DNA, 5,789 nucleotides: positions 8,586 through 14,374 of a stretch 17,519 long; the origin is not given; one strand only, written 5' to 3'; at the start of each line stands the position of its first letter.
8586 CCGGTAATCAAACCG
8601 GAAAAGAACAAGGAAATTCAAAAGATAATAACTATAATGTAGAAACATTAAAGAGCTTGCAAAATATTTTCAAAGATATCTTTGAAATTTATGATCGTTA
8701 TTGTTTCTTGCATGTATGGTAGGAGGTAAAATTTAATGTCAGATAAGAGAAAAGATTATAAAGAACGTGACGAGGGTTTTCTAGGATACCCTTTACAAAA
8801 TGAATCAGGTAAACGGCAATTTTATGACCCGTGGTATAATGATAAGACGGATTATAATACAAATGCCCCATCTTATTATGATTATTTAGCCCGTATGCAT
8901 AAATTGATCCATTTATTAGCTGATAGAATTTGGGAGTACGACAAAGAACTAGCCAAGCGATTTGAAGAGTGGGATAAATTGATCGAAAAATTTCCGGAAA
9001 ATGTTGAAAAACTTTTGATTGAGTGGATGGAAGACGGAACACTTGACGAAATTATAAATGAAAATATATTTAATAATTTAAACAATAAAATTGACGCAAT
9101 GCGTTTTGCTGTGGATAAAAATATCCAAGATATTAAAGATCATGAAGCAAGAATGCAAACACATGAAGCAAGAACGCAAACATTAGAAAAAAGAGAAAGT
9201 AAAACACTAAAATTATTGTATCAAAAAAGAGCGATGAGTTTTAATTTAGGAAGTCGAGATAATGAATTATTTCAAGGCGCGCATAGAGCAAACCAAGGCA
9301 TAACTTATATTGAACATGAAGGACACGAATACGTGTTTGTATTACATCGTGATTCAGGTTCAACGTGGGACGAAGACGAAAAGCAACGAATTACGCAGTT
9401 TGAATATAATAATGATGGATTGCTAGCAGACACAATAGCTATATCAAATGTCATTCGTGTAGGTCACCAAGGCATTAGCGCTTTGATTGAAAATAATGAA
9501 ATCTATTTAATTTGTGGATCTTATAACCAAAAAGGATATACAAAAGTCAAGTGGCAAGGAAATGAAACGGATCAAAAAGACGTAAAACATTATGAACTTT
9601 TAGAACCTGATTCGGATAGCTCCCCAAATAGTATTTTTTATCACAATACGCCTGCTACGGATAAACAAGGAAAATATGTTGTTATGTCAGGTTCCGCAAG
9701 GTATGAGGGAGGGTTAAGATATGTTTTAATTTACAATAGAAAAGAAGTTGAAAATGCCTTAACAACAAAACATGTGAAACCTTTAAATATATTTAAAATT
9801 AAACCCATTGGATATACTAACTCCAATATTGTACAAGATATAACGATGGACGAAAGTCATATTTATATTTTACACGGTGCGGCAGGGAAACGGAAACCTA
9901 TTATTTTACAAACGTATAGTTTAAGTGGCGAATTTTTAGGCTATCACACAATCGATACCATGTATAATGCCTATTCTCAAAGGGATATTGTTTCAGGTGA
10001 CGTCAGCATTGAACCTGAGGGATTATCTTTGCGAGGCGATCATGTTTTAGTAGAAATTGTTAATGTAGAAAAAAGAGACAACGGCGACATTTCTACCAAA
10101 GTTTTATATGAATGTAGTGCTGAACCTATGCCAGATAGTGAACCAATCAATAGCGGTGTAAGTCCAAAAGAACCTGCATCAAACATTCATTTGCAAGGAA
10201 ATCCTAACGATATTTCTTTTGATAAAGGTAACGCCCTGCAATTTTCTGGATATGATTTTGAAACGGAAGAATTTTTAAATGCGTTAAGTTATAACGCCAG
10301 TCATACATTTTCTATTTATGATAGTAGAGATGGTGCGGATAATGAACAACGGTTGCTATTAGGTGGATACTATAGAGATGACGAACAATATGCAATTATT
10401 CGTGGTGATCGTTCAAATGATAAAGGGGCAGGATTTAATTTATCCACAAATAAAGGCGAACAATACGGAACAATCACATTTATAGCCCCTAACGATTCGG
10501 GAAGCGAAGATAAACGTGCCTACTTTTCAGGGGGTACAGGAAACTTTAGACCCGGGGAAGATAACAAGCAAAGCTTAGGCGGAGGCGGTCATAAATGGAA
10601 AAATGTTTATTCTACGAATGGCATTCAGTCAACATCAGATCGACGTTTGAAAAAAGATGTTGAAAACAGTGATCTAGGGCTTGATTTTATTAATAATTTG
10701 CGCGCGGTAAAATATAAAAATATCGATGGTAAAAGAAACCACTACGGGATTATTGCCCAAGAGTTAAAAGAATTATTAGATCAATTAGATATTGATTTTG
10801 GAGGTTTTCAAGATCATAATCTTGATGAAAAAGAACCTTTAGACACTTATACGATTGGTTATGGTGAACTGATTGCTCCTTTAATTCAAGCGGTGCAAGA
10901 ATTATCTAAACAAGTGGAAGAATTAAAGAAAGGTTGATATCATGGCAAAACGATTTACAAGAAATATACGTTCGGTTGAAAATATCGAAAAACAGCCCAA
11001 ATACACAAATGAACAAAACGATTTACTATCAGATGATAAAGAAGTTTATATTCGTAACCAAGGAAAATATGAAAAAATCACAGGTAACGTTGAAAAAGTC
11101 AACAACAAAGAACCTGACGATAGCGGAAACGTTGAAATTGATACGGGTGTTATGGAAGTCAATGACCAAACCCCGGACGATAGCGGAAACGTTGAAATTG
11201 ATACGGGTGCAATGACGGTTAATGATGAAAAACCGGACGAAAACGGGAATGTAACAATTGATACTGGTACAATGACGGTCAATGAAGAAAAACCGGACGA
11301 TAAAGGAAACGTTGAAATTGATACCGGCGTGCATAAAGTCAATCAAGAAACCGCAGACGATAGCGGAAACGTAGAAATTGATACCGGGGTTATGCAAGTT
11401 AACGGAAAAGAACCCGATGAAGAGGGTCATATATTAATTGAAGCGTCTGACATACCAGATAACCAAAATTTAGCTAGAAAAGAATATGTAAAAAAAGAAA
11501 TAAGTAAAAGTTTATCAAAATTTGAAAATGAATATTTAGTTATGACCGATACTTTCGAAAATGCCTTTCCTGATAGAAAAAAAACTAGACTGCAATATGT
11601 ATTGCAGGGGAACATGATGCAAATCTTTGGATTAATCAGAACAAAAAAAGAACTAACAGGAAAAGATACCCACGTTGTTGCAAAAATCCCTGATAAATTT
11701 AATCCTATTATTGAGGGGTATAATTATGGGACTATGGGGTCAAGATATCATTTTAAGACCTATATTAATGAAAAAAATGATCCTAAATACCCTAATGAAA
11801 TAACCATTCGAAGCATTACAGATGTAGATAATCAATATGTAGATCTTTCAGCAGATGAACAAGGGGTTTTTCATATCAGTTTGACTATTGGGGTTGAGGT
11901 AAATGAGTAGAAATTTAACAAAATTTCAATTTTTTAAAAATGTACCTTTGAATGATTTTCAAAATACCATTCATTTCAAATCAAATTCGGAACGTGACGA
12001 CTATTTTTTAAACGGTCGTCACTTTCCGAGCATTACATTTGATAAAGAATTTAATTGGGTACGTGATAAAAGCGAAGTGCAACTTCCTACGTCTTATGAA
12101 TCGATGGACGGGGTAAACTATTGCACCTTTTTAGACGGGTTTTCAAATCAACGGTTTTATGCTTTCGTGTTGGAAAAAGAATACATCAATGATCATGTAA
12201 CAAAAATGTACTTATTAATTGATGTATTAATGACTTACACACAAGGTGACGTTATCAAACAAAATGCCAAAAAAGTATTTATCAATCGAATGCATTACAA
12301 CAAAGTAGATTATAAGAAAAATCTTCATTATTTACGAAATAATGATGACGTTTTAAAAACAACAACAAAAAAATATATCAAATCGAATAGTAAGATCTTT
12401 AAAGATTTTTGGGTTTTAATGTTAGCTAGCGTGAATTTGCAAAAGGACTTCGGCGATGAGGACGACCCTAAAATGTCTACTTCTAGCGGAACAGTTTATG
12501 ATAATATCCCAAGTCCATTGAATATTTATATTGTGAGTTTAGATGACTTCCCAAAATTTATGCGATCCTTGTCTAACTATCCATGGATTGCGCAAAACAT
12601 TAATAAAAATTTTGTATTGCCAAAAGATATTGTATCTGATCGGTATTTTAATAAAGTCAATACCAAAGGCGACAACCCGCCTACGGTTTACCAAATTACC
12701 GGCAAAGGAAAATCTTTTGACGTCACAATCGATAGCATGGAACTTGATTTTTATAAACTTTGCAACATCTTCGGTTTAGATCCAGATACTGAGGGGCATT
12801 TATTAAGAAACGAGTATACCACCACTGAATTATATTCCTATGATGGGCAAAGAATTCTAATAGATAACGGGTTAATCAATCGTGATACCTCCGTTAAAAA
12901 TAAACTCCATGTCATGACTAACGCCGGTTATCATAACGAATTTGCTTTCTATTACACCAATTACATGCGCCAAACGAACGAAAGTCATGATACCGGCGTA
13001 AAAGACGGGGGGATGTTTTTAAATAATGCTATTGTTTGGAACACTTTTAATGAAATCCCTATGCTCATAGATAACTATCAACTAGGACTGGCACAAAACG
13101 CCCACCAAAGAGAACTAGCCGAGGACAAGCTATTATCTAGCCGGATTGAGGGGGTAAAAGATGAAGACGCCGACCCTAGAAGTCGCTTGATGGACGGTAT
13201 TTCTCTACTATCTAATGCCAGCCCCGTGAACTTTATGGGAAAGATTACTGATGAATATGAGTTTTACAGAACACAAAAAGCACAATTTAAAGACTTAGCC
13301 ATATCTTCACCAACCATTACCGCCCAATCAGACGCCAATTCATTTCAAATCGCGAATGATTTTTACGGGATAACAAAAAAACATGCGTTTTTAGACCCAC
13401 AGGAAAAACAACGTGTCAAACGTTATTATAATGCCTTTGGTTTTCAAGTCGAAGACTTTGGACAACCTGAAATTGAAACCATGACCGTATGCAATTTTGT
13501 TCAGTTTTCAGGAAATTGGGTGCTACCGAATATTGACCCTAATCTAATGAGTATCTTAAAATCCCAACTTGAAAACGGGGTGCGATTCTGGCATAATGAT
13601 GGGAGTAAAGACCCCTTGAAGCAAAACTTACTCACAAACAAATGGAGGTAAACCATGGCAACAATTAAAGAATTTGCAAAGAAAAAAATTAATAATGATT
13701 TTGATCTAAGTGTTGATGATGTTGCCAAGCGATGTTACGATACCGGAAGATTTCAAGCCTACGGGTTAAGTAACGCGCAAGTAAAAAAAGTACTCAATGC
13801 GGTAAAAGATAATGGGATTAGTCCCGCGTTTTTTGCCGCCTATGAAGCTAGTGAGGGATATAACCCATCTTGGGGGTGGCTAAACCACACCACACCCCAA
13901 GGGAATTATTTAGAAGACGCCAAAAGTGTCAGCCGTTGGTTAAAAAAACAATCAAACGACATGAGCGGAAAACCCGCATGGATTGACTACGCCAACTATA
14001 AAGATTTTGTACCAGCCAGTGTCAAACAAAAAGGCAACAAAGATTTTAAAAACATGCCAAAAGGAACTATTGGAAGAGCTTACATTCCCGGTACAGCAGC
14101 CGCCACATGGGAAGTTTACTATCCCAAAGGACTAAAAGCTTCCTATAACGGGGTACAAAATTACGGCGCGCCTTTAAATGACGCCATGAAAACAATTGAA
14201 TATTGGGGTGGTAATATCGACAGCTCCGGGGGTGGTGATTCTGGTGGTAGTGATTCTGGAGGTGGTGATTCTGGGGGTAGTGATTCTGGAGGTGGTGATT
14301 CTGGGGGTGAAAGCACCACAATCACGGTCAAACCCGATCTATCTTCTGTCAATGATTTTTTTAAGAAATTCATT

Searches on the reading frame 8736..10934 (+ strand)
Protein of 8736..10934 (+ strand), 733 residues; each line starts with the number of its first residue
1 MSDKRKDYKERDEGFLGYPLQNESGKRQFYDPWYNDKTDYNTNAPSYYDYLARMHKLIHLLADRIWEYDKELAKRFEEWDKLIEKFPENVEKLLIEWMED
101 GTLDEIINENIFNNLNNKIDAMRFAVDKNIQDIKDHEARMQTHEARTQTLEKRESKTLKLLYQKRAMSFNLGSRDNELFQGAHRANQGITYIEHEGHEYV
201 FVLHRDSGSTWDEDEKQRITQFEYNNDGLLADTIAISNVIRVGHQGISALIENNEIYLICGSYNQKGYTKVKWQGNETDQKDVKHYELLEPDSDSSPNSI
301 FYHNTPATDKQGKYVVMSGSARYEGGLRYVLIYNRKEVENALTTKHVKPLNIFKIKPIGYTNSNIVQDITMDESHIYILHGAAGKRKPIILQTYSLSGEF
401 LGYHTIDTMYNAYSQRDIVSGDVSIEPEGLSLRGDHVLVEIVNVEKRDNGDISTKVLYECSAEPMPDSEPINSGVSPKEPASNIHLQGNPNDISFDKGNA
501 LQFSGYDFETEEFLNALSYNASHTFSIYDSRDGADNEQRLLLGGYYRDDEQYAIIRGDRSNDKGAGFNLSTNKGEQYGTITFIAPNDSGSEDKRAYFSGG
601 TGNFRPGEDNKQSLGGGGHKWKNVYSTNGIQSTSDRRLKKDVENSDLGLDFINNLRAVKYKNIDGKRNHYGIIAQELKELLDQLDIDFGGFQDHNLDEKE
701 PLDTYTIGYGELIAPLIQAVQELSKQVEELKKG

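Call 9: search_protein_families(library=pfam, proteins=[window:8736-10934:+], max_evalue=0.01)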
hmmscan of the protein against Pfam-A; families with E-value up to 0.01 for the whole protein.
window:8736-10934:+ (733 aa): 1 family
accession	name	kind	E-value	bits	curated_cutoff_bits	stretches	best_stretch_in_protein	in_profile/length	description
PF13884.11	Peptidase_S74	-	1e-11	45.4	22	1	634-683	1-55/58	Chaperone of endosialidase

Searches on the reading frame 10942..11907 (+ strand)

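Call 9: search_protein_families(library=pfam, proteins=[window:10942-11907:+], max_evalue=0.01)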
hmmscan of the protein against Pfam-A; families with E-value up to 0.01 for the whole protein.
window:10942-11907:+ (322 aa): 1 family
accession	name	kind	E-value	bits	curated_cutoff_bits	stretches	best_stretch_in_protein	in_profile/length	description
PF20297.4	MSSS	-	0.00051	20.1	26.8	0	57-74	18-36/42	MutS2 and Smr-associated SH3 domain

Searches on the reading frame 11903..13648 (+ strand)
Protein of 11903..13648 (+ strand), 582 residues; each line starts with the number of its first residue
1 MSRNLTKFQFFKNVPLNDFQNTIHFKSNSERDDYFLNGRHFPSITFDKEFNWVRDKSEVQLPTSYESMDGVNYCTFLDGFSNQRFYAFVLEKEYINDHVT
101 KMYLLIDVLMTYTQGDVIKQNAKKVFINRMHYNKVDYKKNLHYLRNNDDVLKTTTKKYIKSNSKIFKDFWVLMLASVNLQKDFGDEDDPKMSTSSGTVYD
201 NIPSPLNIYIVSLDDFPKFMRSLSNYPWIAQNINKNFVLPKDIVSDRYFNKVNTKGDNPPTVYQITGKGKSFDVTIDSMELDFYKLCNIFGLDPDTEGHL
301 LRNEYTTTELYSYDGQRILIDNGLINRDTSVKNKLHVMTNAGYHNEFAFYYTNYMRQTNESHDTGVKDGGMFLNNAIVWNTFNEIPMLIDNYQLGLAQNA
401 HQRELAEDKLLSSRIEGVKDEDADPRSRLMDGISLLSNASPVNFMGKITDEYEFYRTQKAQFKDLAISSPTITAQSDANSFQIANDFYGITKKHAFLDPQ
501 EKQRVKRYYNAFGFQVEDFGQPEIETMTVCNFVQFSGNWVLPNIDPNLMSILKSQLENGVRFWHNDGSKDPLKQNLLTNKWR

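Call 9: search_protein_families(library=pfam, proteins=[window:11903-13648:+], max_evalue=0.01)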
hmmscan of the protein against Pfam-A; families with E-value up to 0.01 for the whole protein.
window:11903-13648:+ (582 aa): 2 families
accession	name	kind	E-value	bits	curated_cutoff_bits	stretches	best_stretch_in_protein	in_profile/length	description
PF16838.11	Caud_tail_N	-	2.7e-31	109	27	1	5-114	2-118/120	Caudoviral major tail protein N-terminus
PF20934.2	phi29_gp9_C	-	2.7e-11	43.4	27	1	295-567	174-440/449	Bacillus phage phi29, Tail knob protein gp9, C-terminal domain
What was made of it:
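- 11903..13651 (+): Tail knob gene (phi29 gp9 / Andhra gp12 type), the inferred docking partner of the duplicated domain. Pfam Caud_tail_N E 2.7e-31 and phi29_gp9_C E 2.7e-11 (call 9).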

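Call 76: find_encoding_contigs(protein=window:11903-13648:+, flank=3000, max_places=10)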
Protein window:11903-13648:+ (582 aa): 1 contig read that carries it; 1 place shown.
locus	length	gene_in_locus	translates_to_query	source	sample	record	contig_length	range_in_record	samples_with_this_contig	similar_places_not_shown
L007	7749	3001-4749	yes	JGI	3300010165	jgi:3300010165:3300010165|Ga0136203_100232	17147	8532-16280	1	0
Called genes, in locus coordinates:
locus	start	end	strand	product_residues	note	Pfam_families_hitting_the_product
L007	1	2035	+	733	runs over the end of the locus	PF13884:Peptidase_S74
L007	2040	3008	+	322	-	-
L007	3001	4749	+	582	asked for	PF16838:Caud_tail_N, PF20934:phi29_gp9_C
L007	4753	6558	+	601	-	PF21480:PlyCA_N, PF01551:Peptidase_M23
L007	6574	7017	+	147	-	-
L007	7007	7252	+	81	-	PF16938:Phage_holin_Dp1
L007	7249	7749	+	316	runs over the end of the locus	PF01183:Glyco_hydro_25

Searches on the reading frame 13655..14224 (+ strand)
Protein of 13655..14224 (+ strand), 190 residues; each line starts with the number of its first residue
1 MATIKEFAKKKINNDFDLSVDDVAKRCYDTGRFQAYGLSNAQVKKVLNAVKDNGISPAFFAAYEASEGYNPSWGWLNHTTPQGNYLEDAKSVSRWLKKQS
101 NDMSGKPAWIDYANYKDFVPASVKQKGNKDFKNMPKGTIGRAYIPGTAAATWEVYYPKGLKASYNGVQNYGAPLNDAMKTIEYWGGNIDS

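Call 18: search_protein_families(library=phrogs, proteins=[window:13655-14224:+], max_evalue=0.01)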
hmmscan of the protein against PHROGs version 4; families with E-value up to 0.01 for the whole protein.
window:13655-14224:+ (190 aa): 2 families
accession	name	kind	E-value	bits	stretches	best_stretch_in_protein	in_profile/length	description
phrog_5979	-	unknown function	8.8e-65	220.4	1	4-189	7-193/479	-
phrog_11857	-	unknown function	3e-32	113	1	3-183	4-191/655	-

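Call 78: find_related_loci(query=window:13655-14224:+, collection=viral_contigs, flank=3000)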
Query window:13655-14224:+ (190 aa) in viral_contigs; peptide patterns used: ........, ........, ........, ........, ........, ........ (x = any residue, [..] = any of these).
12 stretches matched a pattern; 6 encode a relative of the query (tblastn E <= 1e-3); 6 distinct loci.
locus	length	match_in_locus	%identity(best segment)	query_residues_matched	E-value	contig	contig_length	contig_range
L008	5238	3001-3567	83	1-189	9e-109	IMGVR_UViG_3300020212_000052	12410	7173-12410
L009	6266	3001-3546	60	4-184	2e-73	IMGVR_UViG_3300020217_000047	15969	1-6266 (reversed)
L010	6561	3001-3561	63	4-189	1e-64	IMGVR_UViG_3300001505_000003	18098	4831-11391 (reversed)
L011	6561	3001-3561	63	4-189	2e-64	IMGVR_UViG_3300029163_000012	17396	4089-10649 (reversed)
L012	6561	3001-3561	62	4-189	1e-63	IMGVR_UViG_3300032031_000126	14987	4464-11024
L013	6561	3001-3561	61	4-189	2e-63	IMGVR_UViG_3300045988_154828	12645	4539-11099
